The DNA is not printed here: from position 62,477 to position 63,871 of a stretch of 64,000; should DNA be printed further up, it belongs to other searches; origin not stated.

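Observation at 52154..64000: Candidate sulfated/methylated glycoconjugate biosynthesis locus of unusual composition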

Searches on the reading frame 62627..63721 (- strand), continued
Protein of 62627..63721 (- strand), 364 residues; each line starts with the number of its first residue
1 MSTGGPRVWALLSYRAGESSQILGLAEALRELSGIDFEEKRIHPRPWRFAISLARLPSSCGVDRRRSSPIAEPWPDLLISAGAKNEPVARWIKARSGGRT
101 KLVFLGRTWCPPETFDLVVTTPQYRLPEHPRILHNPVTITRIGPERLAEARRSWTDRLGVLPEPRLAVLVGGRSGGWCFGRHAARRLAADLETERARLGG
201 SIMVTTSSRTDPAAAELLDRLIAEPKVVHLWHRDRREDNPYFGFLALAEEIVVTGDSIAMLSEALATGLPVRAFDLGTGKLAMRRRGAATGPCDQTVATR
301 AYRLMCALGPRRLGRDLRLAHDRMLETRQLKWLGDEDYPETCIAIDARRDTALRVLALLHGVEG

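Call 83: search_solved_structures(query=A4, max_evalue=10, show_alignments=2)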
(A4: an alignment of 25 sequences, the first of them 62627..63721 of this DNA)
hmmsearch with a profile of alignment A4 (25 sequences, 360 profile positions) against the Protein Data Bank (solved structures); distinct sequences matched with E-value up to 10: 19.
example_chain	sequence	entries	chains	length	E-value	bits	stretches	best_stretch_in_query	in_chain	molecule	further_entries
5mfi_A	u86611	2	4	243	0.0018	20.3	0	5-37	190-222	YIII(Dq.V2)4CqI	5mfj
4d49_A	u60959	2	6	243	0.025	16.5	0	5-50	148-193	ARMADILLO REPEAT PROTEIN ARM00027 | YIII(Dq.V1)4CPAF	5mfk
5mfm_A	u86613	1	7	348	0.092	14.7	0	6-50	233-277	YIIIM6AII_GS11_(KR)5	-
5mfm_C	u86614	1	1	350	0.11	14.4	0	6-50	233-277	Importin subunit alpha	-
5mfl_A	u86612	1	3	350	0.11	14.4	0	6-50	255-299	(KR)5_GS10_YIIIM6AII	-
6s9o_A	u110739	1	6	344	0.24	13.3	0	6-50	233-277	designed Armadillo repeat protein with internal Lock1 fused to target peptide KRKRKLKFKR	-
5aei_A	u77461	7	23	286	0.25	13.2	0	6-50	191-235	DESIGNED ARMADILLO REPEAT PROTEIN YIIIM5AII | YIIIM5AII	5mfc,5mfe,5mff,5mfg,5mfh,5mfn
4db8_A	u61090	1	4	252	0.38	12.6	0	6-50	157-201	Armadillo-repeat Protein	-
6sa7_A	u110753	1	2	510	0.43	12.4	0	6-50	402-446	DARPin-Armadillo fusion C8long83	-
8oh7_A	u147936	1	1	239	0.44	12.4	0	6-50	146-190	Designed Armadillo repeat protein with four internal modules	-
7qnp_AAA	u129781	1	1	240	0.44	12.4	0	6-50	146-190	Designed Armadillo Repeat Protein N(A4)M4C(AII)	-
1m33_A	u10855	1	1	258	0.51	12.2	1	123-168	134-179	BioH protein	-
9e71_BK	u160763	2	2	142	1.1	11.1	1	71-98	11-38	Small ribosomal subunit protein uS9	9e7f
5mfo_A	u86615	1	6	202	1.2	11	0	6-50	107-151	YIIIM3AIII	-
4db9_A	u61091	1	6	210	1.5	10.7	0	6-50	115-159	Armadillo repeat protein, YIIIM3AIII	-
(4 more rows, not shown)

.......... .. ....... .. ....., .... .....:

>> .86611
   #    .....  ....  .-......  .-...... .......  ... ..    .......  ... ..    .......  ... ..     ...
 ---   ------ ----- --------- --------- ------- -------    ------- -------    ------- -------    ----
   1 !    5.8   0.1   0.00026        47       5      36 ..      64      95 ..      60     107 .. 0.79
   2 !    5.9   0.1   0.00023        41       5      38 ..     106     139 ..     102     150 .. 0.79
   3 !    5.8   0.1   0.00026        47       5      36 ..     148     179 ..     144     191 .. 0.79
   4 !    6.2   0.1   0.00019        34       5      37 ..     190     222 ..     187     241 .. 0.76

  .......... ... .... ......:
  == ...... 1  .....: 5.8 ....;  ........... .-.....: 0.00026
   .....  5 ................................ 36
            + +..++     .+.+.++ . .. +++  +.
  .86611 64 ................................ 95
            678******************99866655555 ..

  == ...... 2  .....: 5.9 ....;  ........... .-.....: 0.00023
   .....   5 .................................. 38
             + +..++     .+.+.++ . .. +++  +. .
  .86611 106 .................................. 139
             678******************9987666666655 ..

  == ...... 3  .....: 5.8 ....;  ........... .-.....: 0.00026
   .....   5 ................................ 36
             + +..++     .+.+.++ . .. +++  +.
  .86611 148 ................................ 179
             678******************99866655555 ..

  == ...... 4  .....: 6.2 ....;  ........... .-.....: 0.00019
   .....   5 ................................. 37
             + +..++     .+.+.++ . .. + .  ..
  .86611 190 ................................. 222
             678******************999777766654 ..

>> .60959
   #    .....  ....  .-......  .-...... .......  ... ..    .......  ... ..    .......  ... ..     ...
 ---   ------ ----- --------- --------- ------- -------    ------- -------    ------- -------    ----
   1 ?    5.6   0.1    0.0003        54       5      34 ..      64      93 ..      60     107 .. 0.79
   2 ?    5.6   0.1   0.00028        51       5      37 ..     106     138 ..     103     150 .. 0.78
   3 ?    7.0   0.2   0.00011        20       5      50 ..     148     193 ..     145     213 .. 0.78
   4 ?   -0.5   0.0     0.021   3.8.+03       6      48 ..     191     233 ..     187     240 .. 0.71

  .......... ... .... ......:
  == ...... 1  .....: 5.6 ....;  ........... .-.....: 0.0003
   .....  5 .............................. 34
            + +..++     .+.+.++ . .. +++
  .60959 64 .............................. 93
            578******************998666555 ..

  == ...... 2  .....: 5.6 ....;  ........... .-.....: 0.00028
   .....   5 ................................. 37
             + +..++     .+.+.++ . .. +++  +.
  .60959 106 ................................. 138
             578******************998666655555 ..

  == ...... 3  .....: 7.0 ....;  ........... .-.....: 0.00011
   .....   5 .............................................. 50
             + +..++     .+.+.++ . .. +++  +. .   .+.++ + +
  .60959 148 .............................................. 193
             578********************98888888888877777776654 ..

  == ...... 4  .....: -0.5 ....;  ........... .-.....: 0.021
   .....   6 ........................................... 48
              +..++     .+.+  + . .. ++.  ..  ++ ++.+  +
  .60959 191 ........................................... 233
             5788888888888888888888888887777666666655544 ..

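Call 99: find_homologous_proteins(query=L001:970-2004:+, max_evalue=0.001)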
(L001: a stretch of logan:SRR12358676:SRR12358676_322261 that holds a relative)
Query L001:970-2004:+ (344 aa): 40 proteins with E <= 0.001 among 8000 candidates.
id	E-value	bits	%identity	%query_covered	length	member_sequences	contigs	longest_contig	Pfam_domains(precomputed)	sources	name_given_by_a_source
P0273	3.2e-223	758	100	100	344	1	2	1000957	PF00781.30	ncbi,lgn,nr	ncbi:MAG: hypothetical protein H6807_00905 [Planctomycetes bacterium]|nr:hypothetical protein [Planc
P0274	1.2e-179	615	79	100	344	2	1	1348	PF00781.30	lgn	-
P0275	2.6e-105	371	51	97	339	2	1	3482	PF00781.30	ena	-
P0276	5.8e-101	357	48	100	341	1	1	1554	PF00781.30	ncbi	-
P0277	1.1e-100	356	47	100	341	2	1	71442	PF00781.30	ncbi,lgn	ncbi:MAG: diacylglycerol kinase (ATP) [Planctomycetota bacterium]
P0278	4.2e-98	347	45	100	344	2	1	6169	PF00781.30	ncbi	-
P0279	3.4e-91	324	48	98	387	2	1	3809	PF00781.30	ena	-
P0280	4.9e-78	281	46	92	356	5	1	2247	PF00781.30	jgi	jgi:diacylglycerol kinase (ATP)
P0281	1.8e-74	269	44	92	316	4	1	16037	PF00781.30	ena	-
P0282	2.1e-69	253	42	92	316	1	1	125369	PF00781.30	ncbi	-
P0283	1.1e-50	191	38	92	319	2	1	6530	PF00781.30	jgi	jgi:diacylglycerol kinase (ATP)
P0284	9.7e-48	182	38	93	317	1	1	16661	PF00781.30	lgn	-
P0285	4.5e-47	179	40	86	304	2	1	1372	PF00781.30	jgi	jgi:hypothetical protein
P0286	3.8e-44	170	38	93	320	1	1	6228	PF00781.30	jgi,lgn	jgi:hypothetical protein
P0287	1.1e-43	168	36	93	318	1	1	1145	PF00781.30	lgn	-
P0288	5.0e-43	166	34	92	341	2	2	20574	PF00781.30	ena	-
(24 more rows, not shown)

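Call 100: find_encoding_contigs(protein=P0273, flank=10000, max_places=3)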
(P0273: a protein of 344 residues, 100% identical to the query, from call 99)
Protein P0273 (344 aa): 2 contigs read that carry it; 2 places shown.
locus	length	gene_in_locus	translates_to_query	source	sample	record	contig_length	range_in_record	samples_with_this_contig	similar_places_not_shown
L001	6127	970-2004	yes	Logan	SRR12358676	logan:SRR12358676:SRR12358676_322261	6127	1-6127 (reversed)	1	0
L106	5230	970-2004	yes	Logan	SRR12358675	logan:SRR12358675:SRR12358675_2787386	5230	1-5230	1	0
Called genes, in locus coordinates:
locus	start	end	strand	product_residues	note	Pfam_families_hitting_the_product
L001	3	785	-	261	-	?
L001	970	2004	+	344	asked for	PF00781:DAGK_cat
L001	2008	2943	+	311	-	-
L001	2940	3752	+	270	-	PF12804:NTP_transf_3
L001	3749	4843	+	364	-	PF06258:Mito_fiss_Elm1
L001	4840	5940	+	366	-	PF06258:Mito_fiss_Elm1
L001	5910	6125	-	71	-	?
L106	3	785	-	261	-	?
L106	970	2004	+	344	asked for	PF00781:DAGK_cat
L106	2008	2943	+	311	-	-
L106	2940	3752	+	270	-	PF12804:NTP_transf_3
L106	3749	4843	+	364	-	PF06258:Mito_fiss_Elm1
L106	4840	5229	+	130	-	?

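Call 101: find_encoding_contigs(protein=P0277, flank=10000, max_places=2)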
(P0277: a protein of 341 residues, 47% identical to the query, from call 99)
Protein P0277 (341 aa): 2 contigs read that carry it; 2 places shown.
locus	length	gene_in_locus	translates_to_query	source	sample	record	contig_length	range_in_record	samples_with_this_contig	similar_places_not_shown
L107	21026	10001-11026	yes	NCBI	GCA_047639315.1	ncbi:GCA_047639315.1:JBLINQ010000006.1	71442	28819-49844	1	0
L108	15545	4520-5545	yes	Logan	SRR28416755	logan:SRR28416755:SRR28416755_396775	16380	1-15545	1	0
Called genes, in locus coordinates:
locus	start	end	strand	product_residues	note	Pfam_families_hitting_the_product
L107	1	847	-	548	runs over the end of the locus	PF04389:Peptidase_M28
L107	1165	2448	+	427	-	-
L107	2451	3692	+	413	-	PF12704:MacB_PCD (weak)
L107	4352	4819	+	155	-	-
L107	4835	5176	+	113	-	-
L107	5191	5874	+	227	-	-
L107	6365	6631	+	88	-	-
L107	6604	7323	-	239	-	PF00005:ABC_tran, PF13304:AAA_21 (faint), PF12399:BCA_ABC_TP_C (weak)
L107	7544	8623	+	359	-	PF03739:LptF_LptG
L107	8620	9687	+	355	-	PF03739:LptF_LptG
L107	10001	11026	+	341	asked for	PF00781:DAGK_cat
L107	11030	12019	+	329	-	-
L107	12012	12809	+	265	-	PF12804:NTP_transf_3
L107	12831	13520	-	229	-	-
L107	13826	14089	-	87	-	PF00069:Pkinase, PF07714:PK_Tyr_Ser-Thr (weak)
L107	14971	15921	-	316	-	PF00685:Sulfotransfer_1, PF13469:Sulfotransfer_3 (weak)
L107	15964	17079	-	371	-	PF06258:Mito_fiss_Elm1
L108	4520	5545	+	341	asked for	PF00781:DAGK_cat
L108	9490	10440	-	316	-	PF00685:Sulfotransfer_1, PF13469:Sulfotransfer_3 (weak)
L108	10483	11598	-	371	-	PF06258:Mito_fiss_Elm1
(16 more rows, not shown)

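Call 103: find_encoding_contigs(protein=P0282, flank=10000, max_places=2)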
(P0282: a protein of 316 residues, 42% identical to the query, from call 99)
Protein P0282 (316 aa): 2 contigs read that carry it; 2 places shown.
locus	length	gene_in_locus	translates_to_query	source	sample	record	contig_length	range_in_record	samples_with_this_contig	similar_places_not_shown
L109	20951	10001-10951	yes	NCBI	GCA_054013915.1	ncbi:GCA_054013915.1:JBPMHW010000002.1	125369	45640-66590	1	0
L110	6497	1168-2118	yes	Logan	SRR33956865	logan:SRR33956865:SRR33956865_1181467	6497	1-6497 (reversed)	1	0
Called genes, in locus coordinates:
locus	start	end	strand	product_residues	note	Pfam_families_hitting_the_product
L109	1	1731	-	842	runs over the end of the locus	-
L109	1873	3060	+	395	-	PF00390:malic, PF03949:Malic_M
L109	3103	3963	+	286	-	PF11004:Kdo_hydroxy (faint)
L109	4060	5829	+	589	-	PF14306:PUA_2, PF01747:ATP-sulfurylase, PF13671:AAA_33 (faint), PF01583:APS_kinase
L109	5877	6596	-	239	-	PF00005:ABC_tran, PF13304:AAA_21 (faint), PF12399:BCA_ABC_TP_C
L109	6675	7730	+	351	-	PF03739:LptF_LptG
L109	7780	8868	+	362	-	PF03739:LptF_LptG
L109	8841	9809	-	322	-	PF00149:Metallophos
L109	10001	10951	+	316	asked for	PF00781:DAGK_cat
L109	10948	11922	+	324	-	-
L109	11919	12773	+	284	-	PF12804:NTP_transf_3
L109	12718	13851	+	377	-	PF06258:Mito_fiss_Elm1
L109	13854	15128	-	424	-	PF13489:Methyltransf_23, PF06325:PrmA (weak), PF08003:Methyltransf_9, PF13847:Methyltransf_31, PF08241:Methyltransf_11, PF08242:Methyltransf_12, PF13649:Methyltransf_25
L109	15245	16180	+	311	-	PF13489:Methyltransf_23 (weak), PF08241:Methyltransf_11, PF08242:Methyltransf_12 (weak), PF13847:Methyltransf_31 (faint), PF13649:Methyltransf_25 (weak)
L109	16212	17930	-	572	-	PF00664:ABC_membrane, PF00005:ABC_tran, PF13304:AAA_21 (faint), PF02463:SMC_N (weak)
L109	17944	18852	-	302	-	-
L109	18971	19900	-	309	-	-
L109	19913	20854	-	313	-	PF13469:Sulfotransfer_3 (faint), PF00685:Sulfotransfer_1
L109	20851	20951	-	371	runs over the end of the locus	PF06258:Mito_fiss_Elm1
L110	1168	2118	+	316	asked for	PF00781:DAGK_cat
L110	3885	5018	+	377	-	PF06258:Mito_fiss_Elm1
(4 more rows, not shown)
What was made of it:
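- On PAPS-dependent sulfotransferases (PF00685), for g6: An ATP-sulfurylase/APS-kinase fusion lies beside the module in relative L109 (call 103).
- A faint Kdo_hydroxy hit lies near the module in L109 (call 103).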

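Call 111: find_encoding_contigs(protein=P0288, flank=10000, max_places=2)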
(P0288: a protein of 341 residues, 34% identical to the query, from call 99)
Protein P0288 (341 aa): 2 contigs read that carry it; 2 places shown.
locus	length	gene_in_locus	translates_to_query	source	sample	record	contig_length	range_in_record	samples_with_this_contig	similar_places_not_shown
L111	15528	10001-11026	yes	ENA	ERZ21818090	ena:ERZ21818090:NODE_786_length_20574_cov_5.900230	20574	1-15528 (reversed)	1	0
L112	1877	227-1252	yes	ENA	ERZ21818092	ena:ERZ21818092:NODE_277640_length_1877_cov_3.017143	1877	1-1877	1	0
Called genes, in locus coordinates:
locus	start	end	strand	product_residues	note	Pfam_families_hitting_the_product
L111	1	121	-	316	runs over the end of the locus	PF01073:3Beta_HSD, PF01370:Epimerase, PF04321:RmlD_sub_bind (faint), PF05368:NmrA, PF07993:NAD_binding_4, PF13460:NAD_binding_10, PF16363:GDP_Man_Dehyd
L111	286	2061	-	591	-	PF00501:AMP-binding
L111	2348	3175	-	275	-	PF12804:NTP_transf_3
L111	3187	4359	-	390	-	-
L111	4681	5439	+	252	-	PF00483:NTP_transferase, PF12804:NTP_transf_3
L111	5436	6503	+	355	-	PF03739:LptF_LptG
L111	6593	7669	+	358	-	PF03739:LptF_LptG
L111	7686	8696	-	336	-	PF00149:Metallophos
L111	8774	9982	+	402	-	PF01066:CDP-OH_P_transf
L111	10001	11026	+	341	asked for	PF00781:DAGK_cat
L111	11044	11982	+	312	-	PF09139:Tam41_Mmp37 (weak)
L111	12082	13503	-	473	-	-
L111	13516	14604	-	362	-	PF00535:Glycos_transf_2, PF13641:Glyco_tranf_2_3 (weak)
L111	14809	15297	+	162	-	PF01575:MaoC_dehydratas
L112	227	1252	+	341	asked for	PF00781:DAGK_cat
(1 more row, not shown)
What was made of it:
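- On CPG-type bacterial phosphosphingolipid head-group pathway (Caulobacter Cpg genes): 34% identity, E 5e-43, to the kinase in the CpgA-CpgB-CpgC-ordered locus L111 (calls 99, 111).
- The same contig also carries AasR, CerR, a bCerS-like gene, NTP_transf_3, a CpgD-like gene, LptF/G and Metallophos (call 111).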
